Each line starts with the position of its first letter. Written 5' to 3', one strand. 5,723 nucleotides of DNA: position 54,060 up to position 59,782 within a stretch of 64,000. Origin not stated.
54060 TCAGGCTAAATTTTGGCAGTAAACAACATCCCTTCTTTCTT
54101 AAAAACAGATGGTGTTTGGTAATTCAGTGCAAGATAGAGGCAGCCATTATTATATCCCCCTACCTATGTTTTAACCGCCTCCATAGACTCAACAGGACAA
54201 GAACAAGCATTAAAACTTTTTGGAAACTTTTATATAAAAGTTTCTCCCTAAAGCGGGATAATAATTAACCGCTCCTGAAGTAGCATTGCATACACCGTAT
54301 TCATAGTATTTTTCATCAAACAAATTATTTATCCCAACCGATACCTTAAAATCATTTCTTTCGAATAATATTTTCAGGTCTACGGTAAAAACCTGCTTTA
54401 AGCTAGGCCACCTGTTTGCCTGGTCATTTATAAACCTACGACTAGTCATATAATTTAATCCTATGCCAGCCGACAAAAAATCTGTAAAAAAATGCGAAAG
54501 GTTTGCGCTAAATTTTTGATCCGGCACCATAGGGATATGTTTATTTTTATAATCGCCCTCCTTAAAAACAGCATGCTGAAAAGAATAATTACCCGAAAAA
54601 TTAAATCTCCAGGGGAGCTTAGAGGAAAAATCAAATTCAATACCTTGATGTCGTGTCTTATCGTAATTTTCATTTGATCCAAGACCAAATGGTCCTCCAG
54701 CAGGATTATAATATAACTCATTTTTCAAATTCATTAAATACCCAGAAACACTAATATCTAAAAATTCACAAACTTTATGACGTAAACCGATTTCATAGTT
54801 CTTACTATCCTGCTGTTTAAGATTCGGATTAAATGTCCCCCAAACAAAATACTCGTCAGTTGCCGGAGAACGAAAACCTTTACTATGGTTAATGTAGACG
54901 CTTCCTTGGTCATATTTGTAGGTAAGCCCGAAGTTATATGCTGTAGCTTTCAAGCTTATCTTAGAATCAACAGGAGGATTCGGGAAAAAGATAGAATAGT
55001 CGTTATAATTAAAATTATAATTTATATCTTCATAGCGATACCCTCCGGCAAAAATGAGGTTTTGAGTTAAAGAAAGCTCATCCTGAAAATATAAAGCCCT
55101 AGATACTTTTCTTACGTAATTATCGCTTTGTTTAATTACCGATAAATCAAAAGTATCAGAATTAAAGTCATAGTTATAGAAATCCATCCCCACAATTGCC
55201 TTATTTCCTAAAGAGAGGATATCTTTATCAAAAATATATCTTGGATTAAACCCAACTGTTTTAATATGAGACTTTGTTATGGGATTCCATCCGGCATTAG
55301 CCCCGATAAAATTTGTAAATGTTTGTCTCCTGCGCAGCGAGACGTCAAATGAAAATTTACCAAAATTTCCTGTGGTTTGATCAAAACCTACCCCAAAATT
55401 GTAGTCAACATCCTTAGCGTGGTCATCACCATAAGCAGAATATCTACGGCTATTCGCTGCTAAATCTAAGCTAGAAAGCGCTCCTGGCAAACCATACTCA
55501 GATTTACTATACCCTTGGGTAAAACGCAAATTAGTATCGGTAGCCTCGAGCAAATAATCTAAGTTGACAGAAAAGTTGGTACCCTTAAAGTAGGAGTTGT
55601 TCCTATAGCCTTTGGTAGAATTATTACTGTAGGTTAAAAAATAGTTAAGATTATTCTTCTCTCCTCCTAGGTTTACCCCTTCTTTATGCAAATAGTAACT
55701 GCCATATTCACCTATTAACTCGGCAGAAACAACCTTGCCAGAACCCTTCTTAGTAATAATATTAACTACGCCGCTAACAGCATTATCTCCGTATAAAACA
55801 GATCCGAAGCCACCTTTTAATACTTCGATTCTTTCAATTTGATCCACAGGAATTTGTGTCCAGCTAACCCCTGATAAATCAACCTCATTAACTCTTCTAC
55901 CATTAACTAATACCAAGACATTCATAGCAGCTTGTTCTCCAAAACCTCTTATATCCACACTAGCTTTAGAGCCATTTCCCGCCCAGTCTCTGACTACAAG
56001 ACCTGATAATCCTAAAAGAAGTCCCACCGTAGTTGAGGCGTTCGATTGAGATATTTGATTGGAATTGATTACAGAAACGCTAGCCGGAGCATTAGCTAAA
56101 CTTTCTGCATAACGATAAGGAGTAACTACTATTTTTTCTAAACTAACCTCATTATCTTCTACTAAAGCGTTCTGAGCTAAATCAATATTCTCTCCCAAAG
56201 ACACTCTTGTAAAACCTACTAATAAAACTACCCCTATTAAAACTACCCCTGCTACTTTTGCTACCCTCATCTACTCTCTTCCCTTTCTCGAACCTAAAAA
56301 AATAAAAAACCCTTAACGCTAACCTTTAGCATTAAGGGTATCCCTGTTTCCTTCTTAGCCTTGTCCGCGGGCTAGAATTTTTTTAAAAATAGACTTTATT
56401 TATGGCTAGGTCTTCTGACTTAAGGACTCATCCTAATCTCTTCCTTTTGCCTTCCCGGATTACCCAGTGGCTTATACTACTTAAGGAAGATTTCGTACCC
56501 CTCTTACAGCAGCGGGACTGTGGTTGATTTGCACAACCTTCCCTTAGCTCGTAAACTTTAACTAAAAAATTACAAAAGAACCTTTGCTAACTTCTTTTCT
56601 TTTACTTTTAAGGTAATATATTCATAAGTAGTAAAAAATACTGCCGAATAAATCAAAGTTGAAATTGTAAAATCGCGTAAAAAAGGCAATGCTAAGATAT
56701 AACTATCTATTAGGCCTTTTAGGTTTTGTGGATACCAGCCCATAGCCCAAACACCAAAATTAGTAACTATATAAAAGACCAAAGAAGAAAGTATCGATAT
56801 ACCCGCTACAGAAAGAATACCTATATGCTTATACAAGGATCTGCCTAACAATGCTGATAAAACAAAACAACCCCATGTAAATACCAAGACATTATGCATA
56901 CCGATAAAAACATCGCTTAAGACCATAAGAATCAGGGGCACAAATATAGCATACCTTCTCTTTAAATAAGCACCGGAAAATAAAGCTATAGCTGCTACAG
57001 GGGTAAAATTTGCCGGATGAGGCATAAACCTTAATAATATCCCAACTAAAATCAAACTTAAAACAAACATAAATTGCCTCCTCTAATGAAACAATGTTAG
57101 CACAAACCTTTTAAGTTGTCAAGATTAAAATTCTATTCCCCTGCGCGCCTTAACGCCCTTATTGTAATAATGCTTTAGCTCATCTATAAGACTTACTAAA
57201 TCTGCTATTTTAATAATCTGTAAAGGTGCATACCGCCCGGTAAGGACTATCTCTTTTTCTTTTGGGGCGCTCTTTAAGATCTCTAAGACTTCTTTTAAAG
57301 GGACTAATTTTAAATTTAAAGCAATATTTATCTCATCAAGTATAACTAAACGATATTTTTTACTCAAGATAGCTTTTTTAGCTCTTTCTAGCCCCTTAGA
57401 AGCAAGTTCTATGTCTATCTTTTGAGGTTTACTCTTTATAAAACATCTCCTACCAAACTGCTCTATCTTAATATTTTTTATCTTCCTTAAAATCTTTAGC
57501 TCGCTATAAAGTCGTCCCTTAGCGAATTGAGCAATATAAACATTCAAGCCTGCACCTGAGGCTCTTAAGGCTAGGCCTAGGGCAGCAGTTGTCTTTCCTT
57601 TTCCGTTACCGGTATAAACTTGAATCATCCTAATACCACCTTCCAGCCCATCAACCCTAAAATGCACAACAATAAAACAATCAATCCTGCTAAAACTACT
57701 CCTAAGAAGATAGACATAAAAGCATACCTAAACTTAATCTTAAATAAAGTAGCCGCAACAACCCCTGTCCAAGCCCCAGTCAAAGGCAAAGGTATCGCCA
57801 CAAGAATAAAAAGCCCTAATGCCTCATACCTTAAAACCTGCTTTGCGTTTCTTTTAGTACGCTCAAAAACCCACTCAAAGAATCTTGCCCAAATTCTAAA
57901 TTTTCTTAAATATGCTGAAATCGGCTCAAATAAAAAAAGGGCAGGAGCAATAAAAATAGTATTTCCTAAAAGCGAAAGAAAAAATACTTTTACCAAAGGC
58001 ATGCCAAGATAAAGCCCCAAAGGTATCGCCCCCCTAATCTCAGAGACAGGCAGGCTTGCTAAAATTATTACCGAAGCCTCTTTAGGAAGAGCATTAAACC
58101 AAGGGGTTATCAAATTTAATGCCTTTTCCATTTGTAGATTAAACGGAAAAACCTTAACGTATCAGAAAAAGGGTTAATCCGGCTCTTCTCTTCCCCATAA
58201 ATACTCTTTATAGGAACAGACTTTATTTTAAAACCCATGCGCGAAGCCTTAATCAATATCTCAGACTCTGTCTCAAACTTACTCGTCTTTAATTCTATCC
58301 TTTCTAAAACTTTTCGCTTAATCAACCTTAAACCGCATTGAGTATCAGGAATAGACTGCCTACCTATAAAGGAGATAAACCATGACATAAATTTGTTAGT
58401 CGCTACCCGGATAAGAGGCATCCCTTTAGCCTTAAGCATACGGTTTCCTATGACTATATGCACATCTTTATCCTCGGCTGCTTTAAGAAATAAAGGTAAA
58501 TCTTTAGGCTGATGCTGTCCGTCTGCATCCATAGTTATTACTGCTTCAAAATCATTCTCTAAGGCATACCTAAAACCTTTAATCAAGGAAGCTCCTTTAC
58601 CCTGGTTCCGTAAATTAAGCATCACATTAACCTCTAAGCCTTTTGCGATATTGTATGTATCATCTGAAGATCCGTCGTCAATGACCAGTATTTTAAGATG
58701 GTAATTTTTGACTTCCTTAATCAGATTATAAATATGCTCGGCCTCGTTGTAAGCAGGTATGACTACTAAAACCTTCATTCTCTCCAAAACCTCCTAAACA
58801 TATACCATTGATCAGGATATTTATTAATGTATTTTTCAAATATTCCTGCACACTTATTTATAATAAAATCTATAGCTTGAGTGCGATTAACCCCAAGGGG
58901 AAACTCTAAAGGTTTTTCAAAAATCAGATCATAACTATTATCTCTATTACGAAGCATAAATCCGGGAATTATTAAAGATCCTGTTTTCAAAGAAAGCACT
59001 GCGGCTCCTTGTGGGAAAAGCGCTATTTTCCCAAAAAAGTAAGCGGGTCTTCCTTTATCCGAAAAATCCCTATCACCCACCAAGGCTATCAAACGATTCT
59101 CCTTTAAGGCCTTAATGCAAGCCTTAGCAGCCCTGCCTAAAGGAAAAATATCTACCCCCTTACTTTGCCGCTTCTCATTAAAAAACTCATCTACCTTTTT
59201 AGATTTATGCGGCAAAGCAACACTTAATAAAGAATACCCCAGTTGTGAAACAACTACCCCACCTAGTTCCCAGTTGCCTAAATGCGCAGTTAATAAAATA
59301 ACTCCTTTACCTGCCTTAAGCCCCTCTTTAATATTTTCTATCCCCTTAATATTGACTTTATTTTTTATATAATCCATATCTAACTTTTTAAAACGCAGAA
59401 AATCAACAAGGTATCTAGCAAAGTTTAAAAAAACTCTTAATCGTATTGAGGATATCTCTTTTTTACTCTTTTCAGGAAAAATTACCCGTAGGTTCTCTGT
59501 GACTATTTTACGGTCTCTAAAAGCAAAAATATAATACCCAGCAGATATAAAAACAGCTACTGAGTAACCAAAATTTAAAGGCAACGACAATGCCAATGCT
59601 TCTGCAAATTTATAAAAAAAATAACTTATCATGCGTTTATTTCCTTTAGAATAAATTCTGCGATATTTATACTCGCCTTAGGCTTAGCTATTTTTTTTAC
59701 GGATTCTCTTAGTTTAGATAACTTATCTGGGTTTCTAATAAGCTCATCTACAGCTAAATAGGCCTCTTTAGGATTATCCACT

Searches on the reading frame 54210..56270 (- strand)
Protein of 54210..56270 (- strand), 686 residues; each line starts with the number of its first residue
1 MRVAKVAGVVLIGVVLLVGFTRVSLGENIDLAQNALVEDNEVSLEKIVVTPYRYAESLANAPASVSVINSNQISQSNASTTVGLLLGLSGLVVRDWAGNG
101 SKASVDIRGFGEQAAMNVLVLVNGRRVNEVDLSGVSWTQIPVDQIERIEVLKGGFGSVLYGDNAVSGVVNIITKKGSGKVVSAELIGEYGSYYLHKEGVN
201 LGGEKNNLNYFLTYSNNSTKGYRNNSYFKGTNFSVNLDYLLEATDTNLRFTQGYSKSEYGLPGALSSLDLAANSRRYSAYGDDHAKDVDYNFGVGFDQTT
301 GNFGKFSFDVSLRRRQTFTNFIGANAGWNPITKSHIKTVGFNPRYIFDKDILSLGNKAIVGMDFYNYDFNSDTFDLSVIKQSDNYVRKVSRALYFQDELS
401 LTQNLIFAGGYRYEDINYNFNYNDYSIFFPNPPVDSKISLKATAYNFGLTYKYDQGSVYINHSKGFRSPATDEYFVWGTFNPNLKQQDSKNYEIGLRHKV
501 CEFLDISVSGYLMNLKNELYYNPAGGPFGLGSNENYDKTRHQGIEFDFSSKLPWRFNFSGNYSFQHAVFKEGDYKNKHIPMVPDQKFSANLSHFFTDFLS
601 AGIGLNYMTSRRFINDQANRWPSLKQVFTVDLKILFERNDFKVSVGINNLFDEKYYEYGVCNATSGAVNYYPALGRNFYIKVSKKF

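Call 28: search_protein_families(library=pfam, proteins=[window:54210-56270:-])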
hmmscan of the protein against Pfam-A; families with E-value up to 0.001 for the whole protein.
window:54210-56270:- (686 aa): 2 families
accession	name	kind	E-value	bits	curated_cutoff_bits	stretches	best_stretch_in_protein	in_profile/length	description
PF00593.30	TonB_dep_Rec_b-barrel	-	1.3e-40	141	27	1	224-650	21-436/436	TonB dependent receptor-like, beta-barrel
PF07715.20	Plug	-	8.2e-22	78.2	23.9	1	59-168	3-107/107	TonB-dependent Receptor Plug Domain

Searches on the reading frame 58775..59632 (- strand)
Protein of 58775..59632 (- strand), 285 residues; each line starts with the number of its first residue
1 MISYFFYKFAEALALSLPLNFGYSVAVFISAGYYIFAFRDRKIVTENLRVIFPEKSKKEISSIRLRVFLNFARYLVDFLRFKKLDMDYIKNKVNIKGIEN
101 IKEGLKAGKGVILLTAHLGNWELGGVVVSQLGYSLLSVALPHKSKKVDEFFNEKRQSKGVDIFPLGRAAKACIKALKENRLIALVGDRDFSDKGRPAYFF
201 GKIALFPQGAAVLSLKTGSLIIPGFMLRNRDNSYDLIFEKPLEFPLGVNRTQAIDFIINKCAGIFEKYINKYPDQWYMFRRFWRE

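Call 27: search_protein_families(library=pfam, proteins=[window:58775-59632:-])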
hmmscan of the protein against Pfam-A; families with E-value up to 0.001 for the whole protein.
window:58775-59632:- (285 aa): 1 family
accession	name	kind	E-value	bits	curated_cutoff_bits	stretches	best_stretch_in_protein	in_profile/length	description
PF03279.18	Lip_A_acyltrans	-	6.4e-45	154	22.3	1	18-284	26-294/295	Bacterial lipid A biosynthesis acyltransferase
